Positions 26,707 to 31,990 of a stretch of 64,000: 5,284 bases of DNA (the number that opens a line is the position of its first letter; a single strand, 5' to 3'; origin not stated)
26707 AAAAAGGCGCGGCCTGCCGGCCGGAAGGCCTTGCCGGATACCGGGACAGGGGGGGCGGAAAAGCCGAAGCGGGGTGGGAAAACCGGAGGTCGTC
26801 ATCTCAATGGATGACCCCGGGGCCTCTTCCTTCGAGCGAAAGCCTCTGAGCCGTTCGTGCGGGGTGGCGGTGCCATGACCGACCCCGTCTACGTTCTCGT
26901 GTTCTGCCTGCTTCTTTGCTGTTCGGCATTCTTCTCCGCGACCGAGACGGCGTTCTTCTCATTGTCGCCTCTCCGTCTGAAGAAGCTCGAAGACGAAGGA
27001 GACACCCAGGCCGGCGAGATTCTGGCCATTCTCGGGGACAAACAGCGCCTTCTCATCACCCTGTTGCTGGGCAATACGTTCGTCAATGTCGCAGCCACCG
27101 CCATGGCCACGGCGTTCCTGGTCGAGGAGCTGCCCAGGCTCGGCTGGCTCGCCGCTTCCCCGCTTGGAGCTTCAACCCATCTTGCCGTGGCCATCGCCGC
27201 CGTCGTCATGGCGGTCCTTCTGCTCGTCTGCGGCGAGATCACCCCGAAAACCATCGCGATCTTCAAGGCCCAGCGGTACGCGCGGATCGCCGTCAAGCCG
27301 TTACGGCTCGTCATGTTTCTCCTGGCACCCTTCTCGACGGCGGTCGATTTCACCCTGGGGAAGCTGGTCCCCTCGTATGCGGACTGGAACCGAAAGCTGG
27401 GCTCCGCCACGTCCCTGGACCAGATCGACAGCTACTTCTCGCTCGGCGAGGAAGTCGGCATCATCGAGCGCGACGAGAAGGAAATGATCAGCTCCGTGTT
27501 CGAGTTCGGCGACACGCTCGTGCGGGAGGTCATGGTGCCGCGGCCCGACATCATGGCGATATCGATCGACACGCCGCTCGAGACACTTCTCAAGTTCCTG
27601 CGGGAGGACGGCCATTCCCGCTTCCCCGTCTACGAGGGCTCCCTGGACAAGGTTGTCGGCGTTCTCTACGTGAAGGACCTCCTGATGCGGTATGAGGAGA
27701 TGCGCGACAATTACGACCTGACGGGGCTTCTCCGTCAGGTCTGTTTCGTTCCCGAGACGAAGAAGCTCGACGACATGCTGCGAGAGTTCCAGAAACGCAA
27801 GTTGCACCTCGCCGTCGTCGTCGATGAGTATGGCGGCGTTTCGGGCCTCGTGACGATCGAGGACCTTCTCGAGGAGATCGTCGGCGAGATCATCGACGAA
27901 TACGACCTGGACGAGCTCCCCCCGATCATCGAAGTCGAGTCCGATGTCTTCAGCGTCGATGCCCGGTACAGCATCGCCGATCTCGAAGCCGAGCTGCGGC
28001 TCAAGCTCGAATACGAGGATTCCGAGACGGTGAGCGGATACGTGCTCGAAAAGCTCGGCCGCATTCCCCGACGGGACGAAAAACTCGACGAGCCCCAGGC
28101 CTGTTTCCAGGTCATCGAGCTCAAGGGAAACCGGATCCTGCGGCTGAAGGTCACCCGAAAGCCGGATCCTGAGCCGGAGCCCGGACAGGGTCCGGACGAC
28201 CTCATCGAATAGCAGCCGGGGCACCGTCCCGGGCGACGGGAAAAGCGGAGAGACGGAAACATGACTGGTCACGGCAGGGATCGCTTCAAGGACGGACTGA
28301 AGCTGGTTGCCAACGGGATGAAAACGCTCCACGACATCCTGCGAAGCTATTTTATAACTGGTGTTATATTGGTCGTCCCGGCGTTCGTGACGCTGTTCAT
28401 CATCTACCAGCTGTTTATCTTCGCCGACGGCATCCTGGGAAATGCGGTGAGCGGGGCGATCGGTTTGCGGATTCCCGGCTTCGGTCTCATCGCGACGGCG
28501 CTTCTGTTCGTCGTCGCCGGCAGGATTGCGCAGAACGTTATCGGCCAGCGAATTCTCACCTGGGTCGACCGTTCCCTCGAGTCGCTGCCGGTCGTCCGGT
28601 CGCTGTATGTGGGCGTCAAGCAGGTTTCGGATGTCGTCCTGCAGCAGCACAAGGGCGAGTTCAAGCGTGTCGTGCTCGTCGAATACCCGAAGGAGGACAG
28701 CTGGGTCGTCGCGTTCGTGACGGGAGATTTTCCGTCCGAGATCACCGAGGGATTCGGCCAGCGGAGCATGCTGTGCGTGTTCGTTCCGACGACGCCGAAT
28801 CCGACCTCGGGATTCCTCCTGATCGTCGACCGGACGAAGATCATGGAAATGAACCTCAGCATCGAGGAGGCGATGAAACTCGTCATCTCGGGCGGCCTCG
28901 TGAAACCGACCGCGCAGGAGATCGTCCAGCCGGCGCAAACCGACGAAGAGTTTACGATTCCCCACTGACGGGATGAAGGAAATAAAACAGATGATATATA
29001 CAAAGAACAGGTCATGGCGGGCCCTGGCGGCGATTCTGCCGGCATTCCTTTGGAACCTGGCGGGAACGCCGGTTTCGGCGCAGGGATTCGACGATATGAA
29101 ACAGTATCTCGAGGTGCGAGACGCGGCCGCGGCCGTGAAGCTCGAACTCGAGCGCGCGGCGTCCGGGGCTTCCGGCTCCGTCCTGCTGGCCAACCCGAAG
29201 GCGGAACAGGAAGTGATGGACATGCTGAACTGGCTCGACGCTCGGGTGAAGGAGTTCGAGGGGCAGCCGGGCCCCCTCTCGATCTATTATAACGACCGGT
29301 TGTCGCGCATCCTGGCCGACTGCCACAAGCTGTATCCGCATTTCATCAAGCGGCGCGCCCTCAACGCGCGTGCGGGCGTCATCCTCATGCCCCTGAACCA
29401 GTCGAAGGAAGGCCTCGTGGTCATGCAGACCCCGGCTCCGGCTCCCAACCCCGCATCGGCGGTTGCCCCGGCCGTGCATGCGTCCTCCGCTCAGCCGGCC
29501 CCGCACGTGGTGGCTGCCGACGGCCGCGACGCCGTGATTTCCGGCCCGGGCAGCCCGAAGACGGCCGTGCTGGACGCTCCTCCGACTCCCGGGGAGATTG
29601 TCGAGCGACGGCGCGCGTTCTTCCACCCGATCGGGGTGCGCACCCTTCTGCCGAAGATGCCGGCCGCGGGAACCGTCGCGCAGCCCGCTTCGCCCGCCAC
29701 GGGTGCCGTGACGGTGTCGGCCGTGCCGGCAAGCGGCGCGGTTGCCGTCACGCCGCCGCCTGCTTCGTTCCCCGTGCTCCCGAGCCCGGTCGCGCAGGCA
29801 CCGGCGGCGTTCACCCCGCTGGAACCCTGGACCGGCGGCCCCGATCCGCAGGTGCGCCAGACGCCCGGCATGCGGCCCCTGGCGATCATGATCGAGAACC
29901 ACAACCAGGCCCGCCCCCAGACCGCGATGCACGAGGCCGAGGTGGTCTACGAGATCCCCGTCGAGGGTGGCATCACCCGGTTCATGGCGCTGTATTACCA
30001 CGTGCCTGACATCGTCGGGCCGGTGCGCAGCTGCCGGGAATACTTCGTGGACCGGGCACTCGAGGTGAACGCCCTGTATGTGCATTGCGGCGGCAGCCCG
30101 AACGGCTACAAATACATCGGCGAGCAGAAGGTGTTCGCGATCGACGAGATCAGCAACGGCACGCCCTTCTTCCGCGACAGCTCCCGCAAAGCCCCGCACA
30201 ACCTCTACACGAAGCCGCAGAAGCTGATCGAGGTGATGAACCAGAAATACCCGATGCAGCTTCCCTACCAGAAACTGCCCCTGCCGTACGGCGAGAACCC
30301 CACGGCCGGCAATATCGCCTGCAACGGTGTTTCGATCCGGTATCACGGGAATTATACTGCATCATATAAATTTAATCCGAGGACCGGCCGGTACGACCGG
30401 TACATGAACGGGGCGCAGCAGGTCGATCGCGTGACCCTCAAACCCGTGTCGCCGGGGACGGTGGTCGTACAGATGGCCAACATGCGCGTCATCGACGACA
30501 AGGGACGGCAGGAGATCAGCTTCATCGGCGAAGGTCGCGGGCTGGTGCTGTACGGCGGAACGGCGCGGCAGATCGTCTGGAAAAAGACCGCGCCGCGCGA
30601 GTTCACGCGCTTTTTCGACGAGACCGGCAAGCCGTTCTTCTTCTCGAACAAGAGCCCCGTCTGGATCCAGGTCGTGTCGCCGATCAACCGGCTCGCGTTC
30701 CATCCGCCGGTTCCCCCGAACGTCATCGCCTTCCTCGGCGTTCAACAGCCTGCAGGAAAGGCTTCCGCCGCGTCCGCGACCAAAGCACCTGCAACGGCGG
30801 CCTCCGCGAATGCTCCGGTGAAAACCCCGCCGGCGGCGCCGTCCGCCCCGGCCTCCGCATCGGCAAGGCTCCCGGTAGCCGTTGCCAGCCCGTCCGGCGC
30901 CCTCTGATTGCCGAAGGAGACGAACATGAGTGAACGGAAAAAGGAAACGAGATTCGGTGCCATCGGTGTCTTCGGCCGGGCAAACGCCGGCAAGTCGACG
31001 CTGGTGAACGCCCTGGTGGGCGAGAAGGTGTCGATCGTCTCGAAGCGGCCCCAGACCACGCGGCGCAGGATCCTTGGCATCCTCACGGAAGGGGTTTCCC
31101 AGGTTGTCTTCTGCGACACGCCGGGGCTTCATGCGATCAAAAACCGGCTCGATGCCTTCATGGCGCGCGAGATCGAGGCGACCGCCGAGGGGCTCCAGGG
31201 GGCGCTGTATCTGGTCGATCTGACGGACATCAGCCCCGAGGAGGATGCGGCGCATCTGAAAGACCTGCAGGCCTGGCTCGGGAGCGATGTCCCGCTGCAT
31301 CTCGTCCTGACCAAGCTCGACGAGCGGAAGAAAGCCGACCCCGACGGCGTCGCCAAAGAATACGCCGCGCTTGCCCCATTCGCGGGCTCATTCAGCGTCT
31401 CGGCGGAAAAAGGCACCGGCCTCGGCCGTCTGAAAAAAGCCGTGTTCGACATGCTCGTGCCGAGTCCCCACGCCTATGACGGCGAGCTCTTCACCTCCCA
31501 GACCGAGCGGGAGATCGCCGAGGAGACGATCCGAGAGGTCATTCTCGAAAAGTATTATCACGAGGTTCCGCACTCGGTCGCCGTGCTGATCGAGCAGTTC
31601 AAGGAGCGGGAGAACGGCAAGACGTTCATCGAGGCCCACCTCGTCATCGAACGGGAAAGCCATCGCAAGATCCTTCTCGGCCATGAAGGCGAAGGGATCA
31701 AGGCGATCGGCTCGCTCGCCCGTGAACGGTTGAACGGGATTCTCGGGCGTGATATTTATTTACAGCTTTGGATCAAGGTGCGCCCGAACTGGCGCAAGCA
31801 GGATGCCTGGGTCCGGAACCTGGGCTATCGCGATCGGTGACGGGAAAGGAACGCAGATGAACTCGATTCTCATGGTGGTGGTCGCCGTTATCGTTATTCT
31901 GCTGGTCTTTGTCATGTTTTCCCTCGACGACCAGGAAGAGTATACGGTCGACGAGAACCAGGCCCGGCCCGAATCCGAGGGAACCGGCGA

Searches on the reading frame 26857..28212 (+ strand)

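Call 24: search_protein_families(library=pfam, proteins=[window:26857-28212:+], max_evalue=0.001)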
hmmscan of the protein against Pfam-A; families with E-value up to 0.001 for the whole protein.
window:26857-28212:+ (451 aa): 3 families
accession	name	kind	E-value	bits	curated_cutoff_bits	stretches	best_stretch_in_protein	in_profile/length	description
PF01595.25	CNNM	-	4.3e-42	144.3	28.4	1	14-207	1-181/181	Cyclin M transmembrane N-terminal domain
PF00571.33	CBS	-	2.4e-18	66.6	24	2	222-278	1-54/57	CBS domain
PF03471.22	CorC_HlyC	-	9.7e-17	61.2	27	1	359-435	2-80/81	Transporter associated domain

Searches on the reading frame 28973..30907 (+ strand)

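Call 24: search_protein_families(library=pfam, proteins=[window:28973-30907:+], max_evalue=0.001)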
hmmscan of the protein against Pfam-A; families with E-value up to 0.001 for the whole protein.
window:28973-30907:+ (644 aa): 2 families
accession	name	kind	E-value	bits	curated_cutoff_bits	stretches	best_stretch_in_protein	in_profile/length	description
PF11258.13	DUF3048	-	2.5e-45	154.7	25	1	298-425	12-145/148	Protein of unknown function (DUF3048) N-terminal domain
PF17479.7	DUF3048_C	-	6.2e-20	72.1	25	1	453-555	1-105/114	Protein of unknown function (DUF3048) C-terminal domain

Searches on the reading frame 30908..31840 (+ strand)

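Call 65: search_protein_families(library=pfam, proteins=[window:30908-31840:+], max_evalue=0.001)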
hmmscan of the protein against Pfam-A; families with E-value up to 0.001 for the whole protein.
window:30908-31840:+ (310 aa): 7 families
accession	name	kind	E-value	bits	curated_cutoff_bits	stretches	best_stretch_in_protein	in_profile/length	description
PF01926.29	MMR_HSR1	-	2e-20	73.5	21.9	1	19-136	2-113/113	50S ribosome-binding GTPase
PF07650.23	KH_2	-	2.1e-15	56.7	22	1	219-296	1-78/78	KH domain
PF00350.29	Dynamin_N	-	2.1e-09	38.1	27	1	19-52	1-34/168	Dynamin family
PF04548.22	AIG1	-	1.5e-07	31.4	27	1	21-136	5-125/212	AIG1 family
PF03193.22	RsgA_GTPase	-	6.6e-06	26.5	30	1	19-77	109-171/174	RsgA GTPase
PF02421.24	FeoB_N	-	8e-06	25.9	27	1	19-79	3-62/156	Ferrous iron transport protein B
PF00009.33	GTP_EFTU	-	0.00063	19.8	26.5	0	18-44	5-31/188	Elongation factor Tu GTP binding domain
